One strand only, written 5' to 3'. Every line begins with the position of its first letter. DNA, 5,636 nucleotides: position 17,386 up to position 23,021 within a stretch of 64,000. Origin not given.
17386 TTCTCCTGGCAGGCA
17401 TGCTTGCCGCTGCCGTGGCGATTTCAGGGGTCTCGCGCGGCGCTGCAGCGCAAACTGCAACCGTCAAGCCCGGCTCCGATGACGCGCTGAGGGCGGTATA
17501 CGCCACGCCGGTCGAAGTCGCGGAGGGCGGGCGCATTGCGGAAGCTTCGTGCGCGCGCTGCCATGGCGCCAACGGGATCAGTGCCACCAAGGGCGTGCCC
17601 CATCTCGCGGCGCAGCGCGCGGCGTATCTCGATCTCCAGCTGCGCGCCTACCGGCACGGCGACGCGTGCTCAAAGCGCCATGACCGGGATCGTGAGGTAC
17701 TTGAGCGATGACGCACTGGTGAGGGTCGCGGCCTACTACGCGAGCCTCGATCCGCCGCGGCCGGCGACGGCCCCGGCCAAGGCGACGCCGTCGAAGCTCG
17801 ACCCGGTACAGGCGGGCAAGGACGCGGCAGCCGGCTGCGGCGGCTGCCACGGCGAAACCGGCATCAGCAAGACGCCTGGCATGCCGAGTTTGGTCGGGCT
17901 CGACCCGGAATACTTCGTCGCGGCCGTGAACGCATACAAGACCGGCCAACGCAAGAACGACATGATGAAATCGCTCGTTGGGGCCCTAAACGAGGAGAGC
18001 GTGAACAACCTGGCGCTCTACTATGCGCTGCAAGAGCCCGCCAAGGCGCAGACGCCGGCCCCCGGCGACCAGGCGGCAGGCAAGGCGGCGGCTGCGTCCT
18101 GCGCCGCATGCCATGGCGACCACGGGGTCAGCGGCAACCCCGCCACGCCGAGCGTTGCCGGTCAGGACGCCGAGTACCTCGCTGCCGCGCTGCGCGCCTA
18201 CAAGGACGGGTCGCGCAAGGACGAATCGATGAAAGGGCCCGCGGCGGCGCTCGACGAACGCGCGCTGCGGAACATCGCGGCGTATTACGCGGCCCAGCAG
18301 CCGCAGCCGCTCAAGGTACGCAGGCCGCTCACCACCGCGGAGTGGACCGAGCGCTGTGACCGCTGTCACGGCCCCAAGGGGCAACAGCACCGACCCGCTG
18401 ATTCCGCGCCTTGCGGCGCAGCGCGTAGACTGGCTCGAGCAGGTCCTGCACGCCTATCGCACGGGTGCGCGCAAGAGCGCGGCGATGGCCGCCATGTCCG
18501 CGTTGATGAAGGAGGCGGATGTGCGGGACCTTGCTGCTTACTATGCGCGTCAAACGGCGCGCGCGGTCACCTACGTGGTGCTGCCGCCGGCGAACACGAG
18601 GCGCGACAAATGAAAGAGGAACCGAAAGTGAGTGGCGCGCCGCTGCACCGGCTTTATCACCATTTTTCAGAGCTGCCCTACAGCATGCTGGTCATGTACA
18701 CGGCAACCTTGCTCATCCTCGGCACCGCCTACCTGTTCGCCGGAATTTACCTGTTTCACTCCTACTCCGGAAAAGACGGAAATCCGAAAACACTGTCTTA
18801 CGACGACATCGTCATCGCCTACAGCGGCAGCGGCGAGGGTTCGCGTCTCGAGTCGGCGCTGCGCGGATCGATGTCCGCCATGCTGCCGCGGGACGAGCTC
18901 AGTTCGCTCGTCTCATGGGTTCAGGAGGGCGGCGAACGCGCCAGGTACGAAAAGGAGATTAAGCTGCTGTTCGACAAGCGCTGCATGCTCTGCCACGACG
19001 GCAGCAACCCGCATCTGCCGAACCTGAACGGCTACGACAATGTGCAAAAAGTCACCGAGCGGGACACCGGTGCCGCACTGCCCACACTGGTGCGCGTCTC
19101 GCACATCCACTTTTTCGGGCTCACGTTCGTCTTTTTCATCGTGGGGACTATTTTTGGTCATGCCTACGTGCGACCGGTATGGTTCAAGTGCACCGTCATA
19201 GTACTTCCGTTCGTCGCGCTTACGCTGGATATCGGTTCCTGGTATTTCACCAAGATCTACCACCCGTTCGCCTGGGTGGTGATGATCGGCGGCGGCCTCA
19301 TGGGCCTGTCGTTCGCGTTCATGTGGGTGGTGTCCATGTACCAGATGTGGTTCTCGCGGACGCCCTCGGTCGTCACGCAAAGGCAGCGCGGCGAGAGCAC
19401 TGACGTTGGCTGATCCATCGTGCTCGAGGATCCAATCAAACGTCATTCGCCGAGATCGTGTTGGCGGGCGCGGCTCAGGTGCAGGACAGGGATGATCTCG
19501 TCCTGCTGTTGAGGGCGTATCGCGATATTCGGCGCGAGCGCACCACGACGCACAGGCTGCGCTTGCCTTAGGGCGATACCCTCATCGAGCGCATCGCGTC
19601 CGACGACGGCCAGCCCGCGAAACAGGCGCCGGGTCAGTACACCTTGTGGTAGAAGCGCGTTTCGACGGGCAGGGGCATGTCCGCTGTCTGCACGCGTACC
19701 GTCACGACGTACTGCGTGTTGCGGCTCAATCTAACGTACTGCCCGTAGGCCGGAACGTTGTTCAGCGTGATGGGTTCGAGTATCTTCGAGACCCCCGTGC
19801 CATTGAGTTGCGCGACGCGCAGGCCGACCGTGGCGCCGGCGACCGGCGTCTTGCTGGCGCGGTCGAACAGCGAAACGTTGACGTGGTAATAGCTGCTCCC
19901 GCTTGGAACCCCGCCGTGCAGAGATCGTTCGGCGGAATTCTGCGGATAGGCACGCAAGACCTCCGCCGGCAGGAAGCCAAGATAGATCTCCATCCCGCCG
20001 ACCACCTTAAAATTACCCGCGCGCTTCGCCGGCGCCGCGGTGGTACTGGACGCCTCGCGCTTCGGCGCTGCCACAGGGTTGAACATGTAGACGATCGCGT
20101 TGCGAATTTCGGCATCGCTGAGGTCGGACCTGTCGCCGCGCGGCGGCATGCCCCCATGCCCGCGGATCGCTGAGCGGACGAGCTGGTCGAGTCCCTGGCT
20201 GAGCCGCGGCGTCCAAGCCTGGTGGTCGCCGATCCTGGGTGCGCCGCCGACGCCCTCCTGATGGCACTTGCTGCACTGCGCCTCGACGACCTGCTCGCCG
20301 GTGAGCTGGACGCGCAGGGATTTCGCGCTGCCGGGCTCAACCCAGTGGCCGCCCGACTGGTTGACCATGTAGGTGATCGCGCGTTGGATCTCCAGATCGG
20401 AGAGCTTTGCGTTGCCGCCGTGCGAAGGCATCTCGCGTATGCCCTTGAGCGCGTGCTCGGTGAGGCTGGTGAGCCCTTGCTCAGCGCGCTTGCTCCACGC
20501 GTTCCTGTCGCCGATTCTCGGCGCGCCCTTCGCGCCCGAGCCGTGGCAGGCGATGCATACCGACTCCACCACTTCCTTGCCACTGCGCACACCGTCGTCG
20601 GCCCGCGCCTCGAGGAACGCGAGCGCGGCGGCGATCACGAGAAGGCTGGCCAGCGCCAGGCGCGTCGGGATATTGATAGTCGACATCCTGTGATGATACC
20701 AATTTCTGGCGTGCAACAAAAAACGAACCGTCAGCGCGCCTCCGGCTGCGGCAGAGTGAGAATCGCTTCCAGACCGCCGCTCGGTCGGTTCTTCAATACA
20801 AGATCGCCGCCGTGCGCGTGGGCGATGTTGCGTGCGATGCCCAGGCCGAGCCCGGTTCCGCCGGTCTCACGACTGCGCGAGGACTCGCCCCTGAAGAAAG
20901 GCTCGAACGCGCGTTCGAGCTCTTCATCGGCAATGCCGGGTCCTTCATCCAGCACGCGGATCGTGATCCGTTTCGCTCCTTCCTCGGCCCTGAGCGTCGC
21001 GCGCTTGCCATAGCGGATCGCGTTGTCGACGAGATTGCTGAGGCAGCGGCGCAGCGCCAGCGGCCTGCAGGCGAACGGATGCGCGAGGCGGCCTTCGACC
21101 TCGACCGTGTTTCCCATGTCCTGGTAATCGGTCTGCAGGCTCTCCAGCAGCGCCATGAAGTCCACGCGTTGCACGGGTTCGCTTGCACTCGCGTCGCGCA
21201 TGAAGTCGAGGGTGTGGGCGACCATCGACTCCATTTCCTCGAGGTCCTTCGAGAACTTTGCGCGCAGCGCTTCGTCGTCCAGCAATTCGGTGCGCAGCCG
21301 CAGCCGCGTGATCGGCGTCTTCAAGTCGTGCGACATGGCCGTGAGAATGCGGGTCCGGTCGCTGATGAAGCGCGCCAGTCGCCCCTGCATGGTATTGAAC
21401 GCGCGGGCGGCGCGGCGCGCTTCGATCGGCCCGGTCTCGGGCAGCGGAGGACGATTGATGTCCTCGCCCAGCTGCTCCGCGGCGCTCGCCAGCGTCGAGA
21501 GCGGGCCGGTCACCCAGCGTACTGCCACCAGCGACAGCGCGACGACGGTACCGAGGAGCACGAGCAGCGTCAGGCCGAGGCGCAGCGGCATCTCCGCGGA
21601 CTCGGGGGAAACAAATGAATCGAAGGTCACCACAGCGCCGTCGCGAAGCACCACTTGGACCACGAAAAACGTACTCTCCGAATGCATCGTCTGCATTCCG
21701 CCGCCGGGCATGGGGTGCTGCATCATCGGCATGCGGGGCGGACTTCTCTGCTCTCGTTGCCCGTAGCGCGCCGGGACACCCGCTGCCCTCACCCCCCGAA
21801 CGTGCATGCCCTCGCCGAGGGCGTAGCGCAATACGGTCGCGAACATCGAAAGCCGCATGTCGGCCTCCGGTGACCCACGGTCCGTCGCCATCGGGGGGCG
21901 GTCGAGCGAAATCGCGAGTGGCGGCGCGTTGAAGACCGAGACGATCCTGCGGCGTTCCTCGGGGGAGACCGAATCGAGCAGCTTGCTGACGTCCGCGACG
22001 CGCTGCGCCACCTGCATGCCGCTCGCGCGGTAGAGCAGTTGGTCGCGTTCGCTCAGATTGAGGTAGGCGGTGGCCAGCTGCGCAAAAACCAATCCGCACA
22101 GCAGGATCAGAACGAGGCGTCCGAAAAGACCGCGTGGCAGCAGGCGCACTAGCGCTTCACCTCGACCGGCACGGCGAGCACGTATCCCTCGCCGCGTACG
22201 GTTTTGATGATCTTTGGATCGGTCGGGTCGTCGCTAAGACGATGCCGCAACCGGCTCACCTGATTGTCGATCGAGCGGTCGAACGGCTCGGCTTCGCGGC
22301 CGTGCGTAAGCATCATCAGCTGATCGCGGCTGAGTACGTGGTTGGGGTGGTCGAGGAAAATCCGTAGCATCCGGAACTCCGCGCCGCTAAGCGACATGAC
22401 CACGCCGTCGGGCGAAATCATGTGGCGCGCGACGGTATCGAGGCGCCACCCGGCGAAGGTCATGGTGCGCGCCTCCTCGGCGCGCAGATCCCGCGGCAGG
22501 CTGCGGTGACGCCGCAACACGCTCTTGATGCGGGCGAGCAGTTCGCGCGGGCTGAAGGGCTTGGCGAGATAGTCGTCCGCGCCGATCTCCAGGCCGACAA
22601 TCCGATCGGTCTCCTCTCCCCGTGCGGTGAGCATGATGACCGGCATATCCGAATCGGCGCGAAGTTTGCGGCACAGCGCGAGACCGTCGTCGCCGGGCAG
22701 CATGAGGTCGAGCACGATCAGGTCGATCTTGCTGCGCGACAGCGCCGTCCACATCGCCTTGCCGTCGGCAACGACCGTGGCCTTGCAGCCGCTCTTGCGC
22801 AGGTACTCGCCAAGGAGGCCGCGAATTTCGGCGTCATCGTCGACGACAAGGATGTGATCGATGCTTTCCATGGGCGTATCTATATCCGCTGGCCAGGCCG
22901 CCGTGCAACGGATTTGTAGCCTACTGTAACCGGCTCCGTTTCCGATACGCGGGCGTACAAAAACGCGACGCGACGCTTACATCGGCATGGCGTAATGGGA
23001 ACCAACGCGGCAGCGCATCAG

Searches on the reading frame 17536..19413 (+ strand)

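Call 71: search_protein_families(library=pfam, proteins=[window:17536-19413:+], max_evalue=0.00001)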
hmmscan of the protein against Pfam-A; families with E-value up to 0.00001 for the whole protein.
window:17536-19413:+ (625 aa): 2 families
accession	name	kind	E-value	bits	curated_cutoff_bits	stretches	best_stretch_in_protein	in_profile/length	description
PF13442.11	Cytochrome_CBB3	-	5.8e-13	49.4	27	0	185-250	10-67/68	Cytochrome C oxidase, cbb3-type, subunit III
PF00034.26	Cytochrom_C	-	1.4e-12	49.2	21.3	0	180-234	2-57/90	Cytochrome c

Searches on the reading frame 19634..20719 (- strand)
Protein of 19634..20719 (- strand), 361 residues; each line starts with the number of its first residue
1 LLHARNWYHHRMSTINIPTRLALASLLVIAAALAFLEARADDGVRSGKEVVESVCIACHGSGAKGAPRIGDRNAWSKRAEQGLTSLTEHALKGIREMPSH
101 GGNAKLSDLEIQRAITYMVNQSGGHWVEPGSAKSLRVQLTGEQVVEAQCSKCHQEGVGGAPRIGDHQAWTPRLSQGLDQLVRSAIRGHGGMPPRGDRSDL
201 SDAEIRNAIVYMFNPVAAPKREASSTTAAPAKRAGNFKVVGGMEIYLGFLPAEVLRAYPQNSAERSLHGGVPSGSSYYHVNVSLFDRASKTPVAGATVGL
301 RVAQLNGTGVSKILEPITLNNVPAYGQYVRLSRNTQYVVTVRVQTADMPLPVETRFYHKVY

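Call 71: search_protein_families(library=pfam, proteins=[window:19634-20719:-], max_evalue=0.00001)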
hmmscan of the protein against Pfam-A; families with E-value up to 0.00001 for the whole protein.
window:19634-20719:- (361 aa): 2 families
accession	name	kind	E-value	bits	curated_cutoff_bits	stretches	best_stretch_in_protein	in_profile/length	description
PF13442.11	Cytochrome_CBB3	-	3.2e-30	104.7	27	2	140-212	5-68/68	Cytochrome C oxidase, cbb3-type, subunit III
PF00034.26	Cytochrom_C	-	5.1e-13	50.6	21.3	0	46-120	3-88/90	Cytochrome c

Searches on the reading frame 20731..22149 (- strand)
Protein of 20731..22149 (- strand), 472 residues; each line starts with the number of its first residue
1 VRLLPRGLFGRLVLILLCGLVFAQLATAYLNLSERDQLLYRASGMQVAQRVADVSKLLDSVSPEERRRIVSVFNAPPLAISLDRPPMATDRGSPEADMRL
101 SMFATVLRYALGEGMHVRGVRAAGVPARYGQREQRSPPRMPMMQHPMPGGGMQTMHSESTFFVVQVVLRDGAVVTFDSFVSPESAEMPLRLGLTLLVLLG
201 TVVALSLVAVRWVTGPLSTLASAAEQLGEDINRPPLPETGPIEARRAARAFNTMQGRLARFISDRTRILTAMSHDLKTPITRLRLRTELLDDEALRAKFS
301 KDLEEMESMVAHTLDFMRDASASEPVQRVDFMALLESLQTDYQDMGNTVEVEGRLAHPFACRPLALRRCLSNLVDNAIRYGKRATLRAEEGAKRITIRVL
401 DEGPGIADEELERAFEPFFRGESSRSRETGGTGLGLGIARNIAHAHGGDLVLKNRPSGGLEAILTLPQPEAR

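Call 71: search_protein_families(library=pfam, proteins=[window:20731-22149:-], max_evalue=0.00001)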
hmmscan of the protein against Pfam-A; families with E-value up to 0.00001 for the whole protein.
window:20731-22149:- (472 aa): 3 families
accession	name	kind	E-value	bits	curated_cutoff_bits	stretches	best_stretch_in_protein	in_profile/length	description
PF02518.31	HATPase_c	-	3.4e-25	89.1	26.4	1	363-469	3-110/111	Histidine kinase-, DNA gyrase B-, and HSP90-like ATPase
PF00672.30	HAMP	-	2.6e-09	37.7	25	1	210-259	3-52/53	HAMP domain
PF00512.31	HisKA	-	3.4e-07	30.7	26.9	1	265-308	2-45/66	His Kinase A (phospho-acceptor) domain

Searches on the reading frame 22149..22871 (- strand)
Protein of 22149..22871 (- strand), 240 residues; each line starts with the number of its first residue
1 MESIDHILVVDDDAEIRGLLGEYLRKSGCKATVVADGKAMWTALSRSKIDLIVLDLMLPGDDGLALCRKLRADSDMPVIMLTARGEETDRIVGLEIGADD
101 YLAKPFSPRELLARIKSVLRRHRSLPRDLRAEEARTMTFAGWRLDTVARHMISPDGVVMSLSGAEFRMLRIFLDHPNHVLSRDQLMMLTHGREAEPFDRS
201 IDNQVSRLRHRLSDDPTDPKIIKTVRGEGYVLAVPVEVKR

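Call 71: search_protein_families(library=pfam, proteins=[window:22149-22871:-], max_evalue=0.00001)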
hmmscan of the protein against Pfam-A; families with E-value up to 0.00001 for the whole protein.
window:22149-22871:- (240 aa): 2 families
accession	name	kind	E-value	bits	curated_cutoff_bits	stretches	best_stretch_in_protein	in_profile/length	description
PF00072.30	Response_reg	-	1.4e-31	109.4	30.2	1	7-116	1-111/111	Response regulator receiver domain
PF00486.34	Trans_reg_C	-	9.5e-21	74.1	26.2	1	159-232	4-77/77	Transcriptional regulatory protein, C terminal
